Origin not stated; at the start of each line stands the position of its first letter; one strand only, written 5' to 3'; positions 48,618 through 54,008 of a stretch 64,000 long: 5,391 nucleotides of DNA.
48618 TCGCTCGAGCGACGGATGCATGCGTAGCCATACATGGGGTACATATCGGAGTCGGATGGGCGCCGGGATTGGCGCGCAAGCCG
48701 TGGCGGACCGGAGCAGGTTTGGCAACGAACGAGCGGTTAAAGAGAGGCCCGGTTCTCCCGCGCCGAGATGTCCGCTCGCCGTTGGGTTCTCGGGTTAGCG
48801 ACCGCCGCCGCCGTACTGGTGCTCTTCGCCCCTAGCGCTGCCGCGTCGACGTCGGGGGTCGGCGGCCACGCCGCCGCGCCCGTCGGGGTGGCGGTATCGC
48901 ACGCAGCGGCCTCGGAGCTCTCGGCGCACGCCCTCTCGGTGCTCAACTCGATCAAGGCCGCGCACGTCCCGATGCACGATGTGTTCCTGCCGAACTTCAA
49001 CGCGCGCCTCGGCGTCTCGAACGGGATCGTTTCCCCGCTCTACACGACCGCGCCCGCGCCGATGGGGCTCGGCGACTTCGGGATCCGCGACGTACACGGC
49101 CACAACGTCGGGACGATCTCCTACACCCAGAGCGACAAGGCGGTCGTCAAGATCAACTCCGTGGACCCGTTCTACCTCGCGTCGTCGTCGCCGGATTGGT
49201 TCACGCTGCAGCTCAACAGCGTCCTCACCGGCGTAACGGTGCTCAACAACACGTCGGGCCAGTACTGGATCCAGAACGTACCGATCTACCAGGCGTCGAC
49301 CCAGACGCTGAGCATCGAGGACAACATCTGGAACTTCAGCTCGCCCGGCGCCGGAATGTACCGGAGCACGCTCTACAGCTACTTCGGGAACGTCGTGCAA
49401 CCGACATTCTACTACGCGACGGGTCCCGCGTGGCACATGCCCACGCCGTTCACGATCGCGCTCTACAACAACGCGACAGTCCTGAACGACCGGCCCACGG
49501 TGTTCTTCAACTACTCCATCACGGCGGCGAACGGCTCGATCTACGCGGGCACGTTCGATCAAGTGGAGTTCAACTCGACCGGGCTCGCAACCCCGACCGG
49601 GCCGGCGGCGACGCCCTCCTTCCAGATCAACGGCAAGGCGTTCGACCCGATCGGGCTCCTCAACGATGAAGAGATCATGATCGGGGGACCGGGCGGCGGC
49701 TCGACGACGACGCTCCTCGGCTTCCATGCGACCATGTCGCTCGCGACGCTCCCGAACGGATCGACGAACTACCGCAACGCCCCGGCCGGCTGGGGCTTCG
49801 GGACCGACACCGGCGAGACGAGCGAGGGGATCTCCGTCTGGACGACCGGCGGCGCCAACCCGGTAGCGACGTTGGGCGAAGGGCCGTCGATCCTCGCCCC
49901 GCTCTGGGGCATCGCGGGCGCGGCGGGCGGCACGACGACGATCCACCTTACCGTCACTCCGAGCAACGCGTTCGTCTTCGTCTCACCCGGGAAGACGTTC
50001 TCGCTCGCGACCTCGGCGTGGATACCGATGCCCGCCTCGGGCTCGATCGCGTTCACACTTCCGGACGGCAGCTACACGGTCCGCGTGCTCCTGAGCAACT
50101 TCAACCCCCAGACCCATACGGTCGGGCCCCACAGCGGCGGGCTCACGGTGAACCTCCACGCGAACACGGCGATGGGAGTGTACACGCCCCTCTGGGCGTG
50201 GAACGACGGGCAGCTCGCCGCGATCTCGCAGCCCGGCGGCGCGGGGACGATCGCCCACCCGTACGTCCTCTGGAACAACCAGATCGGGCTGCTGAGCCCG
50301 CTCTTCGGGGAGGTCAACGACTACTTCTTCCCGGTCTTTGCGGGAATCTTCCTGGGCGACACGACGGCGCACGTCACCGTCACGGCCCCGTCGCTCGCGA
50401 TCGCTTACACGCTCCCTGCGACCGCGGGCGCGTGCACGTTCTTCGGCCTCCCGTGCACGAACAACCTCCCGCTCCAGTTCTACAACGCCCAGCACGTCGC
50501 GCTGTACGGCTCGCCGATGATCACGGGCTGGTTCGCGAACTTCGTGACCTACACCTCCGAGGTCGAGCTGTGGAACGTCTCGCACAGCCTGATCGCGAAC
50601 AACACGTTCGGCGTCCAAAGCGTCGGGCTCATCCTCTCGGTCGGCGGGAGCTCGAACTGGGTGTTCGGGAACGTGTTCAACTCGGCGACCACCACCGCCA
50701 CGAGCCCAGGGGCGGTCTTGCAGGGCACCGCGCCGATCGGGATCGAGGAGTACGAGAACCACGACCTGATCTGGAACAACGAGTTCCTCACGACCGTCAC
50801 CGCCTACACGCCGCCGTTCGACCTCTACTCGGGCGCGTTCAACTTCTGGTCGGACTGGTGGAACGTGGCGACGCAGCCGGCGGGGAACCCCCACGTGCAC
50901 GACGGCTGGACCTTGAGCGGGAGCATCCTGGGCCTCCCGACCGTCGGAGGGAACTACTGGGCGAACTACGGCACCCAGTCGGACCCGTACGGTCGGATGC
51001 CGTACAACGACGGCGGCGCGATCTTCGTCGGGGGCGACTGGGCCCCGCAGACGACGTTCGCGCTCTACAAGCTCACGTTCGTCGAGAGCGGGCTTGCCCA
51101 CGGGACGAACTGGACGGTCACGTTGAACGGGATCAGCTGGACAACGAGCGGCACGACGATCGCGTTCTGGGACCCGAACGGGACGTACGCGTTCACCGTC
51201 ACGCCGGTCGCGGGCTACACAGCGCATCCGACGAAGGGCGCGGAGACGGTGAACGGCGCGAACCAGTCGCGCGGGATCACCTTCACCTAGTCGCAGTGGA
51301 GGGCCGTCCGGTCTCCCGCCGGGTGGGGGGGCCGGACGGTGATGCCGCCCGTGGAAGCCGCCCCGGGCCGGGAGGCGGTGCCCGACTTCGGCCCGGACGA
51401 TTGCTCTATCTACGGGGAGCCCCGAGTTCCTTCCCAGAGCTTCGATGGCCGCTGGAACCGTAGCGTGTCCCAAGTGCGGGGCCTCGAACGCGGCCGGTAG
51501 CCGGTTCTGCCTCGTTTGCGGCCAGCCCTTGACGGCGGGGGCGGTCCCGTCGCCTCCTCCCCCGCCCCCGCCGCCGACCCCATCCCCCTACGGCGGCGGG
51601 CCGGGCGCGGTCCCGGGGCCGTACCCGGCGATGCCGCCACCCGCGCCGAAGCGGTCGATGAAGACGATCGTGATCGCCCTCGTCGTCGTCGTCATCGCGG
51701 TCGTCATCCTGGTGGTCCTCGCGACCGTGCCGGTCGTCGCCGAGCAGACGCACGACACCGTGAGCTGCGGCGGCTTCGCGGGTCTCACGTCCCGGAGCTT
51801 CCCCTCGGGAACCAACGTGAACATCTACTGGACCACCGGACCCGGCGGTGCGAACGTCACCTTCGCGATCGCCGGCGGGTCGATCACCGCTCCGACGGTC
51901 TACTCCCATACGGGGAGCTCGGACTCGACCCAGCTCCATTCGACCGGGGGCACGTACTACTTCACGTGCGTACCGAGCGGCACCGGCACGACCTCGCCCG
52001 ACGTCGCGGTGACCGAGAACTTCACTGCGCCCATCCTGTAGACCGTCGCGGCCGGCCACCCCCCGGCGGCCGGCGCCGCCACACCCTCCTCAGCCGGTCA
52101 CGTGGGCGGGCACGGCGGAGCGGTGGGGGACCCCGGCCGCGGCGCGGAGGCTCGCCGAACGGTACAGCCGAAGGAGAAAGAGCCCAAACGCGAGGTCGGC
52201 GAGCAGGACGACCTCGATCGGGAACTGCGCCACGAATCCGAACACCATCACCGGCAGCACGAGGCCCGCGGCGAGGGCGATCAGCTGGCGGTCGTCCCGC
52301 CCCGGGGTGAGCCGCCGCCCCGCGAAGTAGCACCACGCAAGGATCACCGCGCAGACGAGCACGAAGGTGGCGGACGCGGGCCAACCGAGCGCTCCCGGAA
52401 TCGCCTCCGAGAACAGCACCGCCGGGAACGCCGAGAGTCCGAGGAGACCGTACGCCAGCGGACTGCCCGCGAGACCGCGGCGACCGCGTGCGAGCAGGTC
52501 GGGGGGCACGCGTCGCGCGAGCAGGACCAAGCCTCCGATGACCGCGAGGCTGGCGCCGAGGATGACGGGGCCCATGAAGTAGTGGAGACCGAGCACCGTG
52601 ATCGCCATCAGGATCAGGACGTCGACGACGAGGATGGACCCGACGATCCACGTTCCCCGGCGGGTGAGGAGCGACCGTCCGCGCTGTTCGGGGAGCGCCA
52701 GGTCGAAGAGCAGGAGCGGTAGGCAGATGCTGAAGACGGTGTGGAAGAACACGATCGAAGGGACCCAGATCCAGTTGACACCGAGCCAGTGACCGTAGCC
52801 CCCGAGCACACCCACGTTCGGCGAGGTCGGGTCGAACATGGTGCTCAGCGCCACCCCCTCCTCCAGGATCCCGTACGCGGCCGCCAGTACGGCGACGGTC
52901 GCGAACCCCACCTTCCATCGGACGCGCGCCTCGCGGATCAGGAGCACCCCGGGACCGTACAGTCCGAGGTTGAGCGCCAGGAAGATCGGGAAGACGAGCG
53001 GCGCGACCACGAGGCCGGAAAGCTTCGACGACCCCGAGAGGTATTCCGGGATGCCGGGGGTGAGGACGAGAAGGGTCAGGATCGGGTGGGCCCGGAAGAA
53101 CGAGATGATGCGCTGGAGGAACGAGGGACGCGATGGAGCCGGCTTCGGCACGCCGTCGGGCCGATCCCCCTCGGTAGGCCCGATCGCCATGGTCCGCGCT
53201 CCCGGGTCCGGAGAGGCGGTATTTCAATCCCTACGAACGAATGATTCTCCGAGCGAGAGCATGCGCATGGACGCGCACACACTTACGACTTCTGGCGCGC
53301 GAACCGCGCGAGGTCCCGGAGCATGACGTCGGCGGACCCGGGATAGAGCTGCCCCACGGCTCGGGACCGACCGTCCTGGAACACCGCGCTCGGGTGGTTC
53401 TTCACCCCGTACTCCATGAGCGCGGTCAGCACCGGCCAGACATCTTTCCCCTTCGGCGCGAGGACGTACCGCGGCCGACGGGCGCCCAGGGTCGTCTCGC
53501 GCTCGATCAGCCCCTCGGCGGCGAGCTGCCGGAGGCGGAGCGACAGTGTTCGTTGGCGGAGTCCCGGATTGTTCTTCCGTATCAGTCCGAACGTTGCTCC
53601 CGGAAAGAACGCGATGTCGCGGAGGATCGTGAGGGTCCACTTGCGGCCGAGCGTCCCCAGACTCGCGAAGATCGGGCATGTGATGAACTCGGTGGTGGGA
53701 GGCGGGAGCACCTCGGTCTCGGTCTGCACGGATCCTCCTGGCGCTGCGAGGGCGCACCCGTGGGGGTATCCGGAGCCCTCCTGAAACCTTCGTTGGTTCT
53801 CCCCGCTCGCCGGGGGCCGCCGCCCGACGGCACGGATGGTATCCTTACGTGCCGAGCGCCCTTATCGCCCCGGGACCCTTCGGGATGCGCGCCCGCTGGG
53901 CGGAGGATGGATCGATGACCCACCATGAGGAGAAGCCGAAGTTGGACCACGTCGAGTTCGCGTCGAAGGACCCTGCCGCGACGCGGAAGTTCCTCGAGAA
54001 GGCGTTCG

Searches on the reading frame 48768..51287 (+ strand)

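Call 23: search_protein_families(library=pfam, proteins=[window:48768-51287:+], max_evalue=0.01)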
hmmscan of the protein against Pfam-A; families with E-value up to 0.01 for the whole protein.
window:48768-51287:+ (840 aa): 1 family
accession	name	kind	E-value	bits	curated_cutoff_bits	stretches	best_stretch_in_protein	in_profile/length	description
PF05317.16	Thermopsin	-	1.9e-50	172.2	25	1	89-354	6-255/256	Thermopsin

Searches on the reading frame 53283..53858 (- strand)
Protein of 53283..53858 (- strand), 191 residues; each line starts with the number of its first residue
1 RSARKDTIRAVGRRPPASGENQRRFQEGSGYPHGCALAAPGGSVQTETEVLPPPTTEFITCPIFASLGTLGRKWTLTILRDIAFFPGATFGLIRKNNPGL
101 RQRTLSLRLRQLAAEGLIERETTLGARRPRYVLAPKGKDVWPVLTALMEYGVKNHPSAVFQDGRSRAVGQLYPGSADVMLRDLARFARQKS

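Call 94: search_protein_families(library=pfam, proteins=[window:53283-53858:-], max_evalue=0.001)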
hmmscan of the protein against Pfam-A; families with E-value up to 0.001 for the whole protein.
window:53283-53858:- (191 aa): 1 family
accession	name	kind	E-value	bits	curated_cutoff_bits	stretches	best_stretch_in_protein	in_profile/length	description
PF01638.23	HxlR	-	3.8e-13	49.5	20.8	1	70-155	2-87/91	HxlR-like helix-turn-helix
